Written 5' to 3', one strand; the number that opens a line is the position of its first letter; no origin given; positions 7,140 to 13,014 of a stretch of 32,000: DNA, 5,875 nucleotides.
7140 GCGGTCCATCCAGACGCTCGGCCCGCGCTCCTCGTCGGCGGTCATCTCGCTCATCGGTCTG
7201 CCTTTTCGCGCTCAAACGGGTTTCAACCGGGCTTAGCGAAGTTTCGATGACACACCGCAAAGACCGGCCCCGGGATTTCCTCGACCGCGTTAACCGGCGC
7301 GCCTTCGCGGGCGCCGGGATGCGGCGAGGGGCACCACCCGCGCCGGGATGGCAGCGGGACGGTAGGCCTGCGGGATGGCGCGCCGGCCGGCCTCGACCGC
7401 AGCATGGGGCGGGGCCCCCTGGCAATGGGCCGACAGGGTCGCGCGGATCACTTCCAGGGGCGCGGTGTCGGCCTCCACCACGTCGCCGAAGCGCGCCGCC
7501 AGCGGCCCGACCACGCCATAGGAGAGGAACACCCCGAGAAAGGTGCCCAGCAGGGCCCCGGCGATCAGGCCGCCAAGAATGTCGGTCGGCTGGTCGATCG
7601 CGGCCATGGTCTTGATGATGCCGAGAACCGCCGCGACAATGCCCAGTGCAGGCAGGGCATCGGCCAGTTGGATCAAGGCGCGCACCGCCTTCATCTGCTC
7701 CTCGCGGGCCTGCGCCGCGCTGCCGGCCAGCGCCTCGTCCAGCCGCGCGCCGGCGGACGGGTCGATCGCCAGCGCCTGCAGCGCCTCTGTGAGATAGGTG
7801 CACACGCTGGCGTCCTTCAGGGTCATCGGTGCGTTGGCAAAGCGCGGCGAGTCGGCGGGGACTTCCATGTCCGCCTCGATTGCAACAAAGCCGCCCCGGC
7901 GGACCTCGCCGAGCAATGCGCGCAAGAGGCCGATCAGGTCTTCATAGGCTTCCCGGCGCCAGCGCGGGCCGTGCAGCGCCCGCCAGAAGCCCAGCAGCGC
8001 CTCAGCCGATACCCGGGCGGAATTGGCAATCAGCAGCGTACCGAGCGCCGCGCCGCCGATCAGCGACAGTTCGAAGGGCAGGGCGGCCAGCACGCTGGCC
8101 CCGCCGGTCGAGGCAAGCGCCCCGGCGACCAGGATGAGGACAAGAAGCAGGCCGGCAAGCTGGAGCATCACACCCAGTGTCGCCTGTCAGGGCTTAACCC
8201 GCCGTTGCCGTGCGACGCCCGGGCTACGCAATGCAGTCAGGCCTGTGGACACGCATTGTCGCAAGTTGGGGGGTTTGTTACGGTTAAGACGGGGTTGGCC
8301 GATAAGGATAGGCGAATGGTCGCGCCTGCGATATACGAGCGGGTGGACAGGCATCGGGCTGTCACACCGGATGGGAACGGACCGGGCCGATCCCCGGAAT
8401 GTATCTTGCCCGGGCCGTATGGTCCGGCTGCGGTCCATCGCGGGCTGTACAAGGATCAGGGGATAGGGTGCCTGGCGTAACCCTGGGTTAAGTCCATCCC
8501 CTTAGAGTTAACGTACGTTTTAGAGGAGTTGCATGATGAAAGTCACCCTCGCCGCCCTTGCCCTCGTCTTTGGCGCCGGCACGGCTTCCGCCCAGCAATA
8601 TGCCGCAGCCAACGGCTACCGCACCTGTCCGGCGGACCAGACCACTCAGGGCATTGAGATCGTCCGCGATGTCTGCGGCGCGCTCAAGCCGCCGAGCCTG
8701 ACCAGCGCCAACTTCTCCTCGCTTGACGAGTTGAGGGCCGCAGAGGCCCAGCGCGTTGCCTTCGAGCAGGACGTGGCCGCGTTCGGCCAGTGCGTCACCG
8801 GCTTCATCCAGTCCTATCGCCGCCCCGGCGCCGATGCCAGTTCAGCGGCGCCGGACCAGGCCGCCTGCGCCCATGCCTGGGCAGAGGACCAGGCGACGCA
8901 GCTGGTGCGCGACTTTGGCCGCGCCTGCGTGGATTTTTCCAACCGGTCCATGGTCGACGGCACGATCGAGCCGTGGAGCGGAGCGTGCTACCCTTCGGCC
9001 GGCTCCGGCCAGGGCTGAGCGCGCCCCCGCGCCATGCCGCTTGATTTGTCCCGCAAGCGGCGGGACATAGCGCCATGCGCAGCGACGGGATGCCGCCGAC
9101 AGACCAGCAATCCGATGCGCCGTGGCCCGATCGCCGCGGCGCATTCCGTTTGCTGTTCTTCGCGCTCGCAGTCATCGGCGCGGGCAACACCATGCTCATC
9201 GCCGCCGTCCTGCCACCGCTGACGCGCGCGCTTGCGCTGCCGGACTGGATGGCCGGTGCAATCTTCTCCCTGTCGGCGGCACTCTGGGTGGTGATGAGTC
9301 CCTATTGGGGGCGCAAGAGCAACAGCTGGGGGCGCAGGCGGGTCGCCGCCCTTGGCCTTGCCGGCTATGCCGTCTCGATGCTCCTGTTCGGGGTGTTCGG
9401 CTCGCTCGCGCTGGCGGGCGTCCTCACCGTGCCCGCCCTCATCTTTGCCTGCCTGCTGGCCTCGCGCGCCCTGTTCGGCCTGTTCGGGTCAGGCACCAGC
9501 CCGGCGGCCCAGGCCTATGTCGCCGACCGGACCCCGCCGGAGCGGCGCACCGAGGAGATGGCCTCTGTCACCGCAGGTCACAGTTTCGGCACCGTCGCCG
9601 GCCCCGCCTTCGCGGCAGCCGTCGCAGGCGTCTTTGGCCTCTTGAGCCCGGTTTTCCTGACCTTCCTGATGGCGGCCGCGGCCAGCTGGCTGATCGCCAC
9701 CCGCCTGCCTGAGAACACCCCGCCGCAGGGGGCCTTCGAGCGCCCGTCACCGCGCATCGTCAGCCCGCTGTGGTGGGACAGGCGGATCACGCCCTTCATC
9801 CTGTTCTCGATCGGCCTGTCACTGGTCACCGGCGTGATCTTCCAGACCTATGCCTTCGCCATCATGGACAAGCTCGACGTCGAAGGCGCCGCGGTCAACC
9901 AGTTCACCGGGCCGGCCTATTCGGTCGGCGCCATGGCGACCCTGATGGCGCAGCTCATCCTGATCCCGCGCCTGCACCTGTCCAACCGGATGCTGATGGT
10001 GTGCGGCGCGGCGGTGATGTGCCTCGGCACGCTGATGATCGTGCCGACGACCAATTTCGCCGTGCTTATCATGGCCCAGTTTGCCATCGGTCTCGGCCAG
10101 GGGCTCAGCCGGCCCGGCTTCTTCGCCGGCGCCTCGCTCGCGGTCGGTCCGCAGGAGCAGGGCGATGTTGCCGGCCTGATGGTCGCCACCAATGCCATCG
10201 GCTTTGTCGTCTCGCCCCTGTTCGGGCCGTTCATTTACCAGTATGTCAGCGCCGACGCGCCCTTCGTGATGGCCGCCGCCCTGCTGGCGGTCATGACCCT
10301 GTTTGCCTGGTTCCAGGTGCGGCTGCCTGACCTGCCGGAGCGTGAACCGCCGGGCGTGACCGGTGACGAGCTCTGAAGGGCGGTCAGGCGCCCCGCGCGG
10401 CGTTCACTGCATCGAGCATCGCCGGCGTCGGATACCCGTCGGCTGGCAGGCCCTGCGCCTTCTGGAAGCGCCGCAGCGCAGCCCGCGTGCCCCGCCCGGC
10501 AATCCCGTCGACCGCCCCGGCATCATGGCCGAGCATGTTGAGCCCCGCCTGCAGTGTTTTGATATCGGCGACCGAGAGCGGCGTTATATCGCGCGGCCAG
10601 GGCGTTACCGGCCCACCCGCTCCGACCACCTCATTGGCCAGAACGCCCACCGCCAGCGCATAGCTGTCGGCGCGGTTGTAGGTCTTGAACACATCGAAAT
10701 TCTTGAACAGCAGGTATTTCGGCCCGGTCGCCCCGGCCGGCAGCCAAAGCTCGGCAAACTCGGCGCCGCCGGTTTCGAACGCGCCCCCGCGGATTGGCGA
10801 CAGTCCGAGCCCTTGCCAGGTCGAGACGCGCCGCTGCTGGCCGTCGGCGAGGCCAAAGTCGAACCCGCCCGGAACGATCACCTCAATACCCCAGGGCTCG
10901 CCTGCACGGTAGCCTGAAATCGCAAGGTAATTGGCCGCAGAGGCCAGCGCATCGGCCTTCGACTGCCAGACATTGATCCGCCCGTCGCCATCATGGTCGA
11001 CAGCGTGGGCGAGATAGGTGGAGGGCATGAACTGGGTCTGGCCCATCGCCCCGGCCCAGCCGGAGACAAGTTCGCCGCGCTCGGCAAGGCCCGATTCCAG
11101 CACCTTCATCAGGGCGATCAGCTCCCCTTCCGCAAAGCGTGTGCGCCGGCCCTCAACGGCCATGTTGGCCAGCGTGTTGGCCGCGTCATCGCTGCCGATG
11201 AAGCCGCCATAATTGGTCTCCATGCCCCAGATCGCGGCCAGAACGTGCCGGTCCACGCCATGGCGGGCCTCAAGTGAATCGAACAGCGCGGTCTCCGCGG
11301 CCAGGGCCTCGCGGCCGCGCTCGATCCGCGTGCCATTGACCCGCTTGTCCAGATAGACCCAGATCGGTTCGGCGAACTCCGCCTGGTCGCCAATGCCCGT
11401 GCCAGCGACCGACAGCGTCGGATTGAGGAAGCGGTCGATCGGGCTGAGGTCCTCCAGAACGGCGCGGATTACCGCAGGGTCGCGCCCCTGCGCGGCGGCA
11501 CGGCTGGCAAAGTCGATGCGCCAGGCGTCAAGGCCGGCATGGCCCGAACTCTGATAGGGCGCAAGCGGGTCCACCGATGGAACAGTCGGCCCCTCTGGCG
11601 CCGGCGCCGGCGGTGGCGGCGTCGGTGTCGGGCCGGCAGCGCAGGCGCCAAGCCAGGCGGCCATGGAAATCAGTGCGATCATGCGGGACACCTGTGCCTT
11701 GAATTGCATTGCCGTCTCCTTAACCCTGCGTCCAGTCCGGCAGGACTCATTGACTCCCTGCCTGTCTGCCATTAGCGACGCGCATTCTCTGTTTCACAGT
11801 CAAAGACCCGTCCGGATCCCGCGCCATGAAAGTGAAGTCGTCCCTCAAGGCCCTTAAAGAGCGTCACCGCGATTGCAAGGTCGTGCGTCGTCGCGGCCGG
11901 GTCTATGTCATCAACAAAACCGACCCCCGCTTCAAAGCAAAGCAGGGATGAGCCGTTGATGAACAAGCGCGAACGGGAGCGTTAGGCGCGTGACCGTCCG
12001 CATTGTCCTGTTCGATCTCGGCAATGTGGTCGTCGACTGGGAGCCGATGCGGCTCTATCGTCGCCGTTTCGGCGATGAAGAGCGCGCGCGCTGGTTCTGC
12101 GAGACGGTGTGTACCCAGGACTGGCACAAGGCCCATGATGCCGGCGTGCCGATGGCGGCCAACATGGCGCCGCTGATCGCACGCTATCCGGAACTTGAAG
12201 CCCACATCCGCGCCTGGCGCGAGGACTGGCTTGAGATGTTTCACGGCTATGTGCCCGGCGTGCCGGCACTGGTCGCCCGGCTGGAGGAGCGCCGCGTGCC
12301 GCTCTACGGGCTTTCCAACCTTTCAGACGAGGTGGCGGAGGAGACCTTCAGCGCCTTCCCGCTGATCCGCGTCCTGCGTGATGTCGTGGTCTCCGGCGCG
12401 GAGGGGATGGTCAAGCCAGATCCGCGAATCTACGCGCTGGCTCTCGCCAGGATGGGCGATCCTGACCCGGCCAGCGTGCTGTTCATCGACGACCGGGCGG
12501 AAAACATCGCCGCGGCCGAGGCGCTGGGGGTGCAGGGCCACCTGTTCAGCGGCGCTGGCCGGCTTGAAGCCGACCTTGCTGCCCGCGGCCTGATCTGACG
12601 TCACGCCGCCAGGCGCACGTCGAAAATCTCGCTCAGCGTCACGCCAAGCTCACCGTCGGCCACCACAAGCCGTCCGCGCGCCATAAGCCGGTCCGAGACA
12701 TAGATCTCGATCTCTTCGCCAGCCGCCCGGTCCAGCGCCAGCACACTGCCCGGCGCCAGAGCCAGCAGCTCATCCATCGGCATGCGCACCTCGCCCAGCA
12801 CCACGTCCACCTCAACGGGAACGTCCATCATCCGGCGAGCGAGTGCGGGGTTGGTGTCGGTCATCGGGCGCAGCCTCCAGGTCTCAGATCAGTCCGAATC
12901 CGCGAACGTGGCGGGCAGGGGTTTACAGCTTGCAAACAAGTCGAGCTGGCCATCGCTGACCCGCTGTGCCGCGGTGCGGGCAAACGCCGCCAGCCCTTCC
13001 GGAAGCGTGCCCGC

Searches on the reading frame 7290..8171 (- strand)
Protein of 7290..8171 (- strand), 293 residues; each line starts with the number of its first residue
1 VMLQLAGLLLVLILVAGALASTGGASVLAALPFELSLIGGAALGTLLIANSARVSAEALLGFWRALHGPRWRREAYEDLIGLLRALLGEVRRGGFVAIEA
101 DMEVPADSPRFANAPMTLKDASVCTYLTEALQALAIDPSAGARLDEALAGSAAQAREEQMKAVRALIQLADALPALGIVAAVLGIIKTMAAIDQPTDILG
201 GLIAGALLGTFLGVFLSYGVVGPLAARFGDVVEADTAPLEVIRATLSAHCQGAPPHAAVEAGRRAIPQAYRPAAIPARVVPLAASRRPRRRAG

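Call 55: search_protein_families(library=pfam, proteins=[window:7290-8171:-], max_evalue=0.00001)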
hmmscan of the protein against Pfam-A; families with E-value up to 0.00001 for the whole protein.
window:7290-8171:- (293 aa): 2 families
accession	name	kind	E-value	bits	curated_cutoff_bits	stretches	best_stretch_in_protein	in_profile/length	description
PF20560.3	MotA_N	-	3.5e-18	66.1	27.3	1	6-94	2-91/91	Motility protein A N-terminal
PF01618.21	MotA_ExbB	-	7.6e-11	42.3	22.9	1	127-233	10-119/127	MotA/TolQ/ExbB proton channel family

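Call 78: search_protein_families(library=ncbifam, proteins=[window:7290-8171:-], max_evalue=0.01)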
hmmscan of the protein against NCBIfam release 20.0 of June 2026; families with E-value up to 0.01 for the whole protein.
window:7290-8171:- (293 aa): 6 families
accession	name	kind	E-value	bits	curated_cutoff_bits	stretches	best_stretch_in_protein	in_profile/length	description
TIGR03818.1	MotA1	equivalog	2.9e-78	262.9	303.8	1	2-273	1-272/282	flagellar motor stator protein MotA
NF005997.1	PRK08124.1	equivalog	6.3e-11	41.7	340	1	126-231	108-211/259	flagellar motor stator protein MotA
NF006583.0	PRK09109.1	equivalog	2.6e-10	39.8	237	1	4-256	5-235/246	flagellar motor protein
NF006284.1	PRK08456.1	equivalog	6.4e-10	38.6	380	1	126-227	107-206/252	flagellar motor stator protein MotA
NF006527.0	PRK08990.1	equivalog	1.6e-09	37.5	341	1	125-252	103-228/254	flagellar motor protein PomA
NF005383.1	PRK06926.1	equivalog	2.4e-07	30.1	394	1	42-234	48-218/271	flagellar motor protein MotP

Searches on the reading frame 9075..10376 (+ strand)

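Call 55: search_protein_families(library=pfam, proteins=[window:9075-10376:+], max_evalue=0.00001)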
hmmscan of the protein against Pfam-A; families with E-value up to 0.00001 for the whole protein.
window:9075-10376:+ (433 aa): 1 family
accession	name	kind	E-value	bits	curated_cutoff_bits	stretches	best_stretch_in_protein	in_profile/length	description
PF07690.21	MFS_1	-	2.1e-40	139.1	33.4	2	27-295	1-257/347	Major Facilitator Superfamily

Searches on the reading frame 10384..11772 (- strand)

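Call 7: search_protein_families(library=pfam, proteins=[window:10384-11772:-], max_evalue=0.001)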
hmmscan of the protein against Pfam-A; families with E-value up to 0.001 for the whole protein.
window:10384-11772:- (462 aa): 2 families
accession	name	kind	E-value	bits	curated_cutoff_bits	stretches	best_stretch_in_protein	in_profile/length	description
PF13406.11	SLT_2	-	3.1e-90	302.8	24.3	1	82-379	3-291/292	Transglycosylase SLT domain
PF01471.23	PG_binding_1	-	8.1e-16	58.4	23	1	402-455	3-56/57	Putative peptidoglycan binding domain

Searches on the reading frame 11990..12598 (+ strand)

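Call 7: search_protein_families(library=pfam, proteins=[window:11990-12598:+], max_evalue=0.001)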
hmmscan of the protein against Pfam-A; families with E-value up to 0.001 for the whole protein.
window:11990-12598:+ (202 aa): 2 families
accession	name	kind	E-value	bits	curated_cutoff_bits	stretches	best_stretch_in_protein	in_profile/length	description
PF00702.32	Hydrolase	-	2.1e-11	45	26.4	1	76-180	85-191/191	haloacid dehalogenase-like hydrolase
PF13419.12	HAD_2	-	1e-07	32.7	23.8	1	69-182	62-174/178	Haloacid dehalogenase-like hydrolase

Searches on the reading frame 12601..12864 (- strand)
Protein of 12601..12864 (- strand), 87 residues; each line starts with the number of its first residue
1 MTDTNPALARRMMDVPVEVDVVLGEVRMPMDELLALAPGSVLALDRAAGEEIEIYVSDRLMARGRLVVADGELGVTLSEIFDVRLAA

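Call 3: search_protein_families(library=pfam, proteins=[window:12601-12864:-], max_evalue=1)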
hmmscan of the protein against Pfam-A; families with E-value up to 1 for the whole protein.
window:12601-12864:- (87 aa): 1 family
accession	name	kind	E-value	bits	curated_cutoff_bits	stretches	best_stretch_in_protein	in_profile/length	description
PF01052.25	FliMN_C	-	4.8e-23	81.3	23.8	1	11-81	2-72/73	Type III flagellar switch regulator (C-ring) FliN C-term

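Call 4: search_protein_families(library=ncbifam, proteins=[window:12601-12864:-], max_evalue=1)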
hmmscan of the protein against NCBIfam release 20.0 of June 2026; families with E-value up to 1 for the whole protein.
window:12601-12864:- (87 aa): 11 families
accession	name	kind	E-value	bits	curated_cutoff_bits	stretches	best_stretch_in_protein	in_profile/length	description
TIGR02480.1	fliN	equivalog_domain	1.2e-23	82.8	84.05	1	12-82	5-75/77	flagellar motor switch protein FliN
TIGR02551.1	SpaO_YscQ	equivalog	1.8e-19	70.8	100.8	1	10-76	230-296/300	type III secretion system cytoplasmic ring protein SctQ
NF005995.1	PRK08119.1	equivalog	2.2e-17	63.6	218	1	12-81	301-370/376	flagellar motor switch phosphatase FliY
NF006273.1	PRK08433.1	equivalog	5.2e-14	52.4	114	1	11-83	17-89/100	flagellar motor switch protein FliN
NF005275.1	PRK06782.1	equivalog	1.1e-12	47.5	681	1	12-79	447-514/516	flagellar motor switch protein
NF006272.1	PRK08432.1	equivalog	2.6e-11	43.6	219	1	12-80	195-263/274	flagellar motor switch protein FliY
TIGR01397.1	fliM_switch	equivalog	4e-10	39.3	219.6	1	5-79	243-317/320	flagellar motor switch protein FliM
NF005276.0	PRK06788.1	equivalog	7.7e-09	35.6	98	1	8-81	27-100/119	flagellar motor switch protein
NF006018.0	PRK08158.1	equivalog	2.1e-08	33.5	223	1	11-79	226-294/303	YscQ/HrcQ family type III secretion apparatus protein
NF005956.0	PRK08035.1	equivalog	3.3e-06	26.5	230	1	3-76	239-312/323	YscQ/HrcQ family type III secretion apparatus protein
NF005277.0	PRK06789.1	equivalog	4.3e-05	23.4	81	1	14-79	6-71/74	flagellar motor switch protein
